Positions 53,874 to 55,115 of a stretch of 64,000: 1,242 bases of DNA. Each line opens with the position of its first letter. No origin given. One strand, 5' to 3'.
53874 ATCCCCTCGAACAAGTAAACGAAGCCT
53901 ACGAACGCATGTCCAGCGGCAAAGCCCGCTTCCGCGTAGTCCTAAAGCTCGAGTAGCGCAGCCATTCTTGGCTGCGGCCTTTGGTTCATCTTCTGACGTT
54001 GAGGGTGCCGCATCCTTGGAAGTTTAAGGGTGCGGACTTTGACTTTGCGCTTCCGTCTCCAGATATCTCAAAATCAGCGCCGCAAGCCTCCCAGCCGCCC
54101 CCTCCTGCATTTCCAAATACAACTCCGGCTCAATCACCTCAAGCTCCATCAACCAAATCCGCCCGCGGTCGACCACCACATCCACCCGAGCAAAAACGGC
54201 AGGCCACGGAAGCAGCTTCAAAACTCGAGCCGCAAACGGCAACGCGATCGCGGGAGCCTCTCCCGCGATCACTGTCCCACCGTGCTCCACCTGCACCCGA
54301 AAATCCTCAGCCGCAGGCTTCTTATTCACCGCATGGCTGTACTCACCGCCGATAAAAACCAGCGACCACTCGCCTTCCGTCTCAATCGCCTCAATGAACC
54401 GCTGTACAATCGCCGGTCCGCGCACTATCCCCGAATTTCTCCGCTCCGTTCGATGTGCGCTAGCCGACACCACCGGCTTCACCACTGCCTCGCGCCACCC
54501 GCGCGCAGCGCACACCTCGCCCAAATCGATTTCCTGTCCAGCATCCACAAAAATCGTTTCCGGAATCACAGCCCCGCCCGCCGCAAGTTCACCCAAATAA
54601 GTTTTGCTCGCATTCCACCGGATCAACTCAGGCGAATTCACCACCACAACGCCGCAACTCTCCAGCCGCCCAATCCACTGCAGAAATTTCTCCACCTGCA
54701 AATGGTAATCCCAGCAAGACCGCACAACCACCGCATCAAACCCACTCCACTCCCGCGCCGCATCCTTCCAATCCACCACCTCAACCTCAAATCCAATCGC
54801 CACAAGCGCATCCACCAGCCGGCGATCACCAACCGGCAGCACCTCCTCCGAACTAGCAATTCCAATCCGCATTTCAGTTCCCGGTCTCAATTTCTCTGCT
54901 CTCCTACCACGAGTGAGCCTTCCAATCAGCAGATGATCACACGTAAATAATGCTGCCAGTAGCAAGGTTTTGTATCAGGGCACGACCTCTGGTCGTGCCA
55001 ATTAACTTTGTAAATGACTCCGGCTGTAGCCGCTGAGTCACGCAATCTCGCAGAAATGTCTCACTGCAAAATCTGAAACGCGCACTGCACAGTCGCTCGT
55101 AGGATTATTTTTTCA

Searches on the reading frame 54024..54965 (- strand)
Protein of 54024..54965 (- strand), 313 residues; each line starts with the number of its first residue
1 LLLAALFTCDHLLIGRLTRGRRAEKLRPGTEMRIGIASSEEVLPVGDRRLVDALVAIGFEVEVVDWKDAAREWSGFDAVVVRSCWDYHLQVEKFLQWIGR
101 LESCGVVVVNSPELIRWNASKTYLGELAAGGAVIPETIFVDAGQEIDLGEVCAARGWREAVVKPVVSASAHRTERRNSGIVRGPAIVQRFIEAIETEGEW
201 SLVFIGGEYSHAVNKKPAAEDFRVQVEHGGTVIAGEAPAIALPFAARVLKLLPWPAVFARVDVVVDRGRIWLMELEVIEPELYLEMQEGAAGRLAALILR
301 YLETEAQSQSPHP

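Call 20: search_protein_families(library=pfam, proteins=[window:54024-54965:-])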
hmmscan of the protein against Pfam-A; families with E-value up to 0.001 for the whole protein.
window:54024-54965:- (313 aa): 1 family
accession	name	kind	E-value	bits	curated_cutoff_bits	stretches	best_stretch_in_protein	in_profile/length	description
PF02955.21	GSH-S_ATP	-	0.00015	21.7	23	1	184-280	71-164/175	Prokaryotic glutathione synthetase, ATP-grasp domain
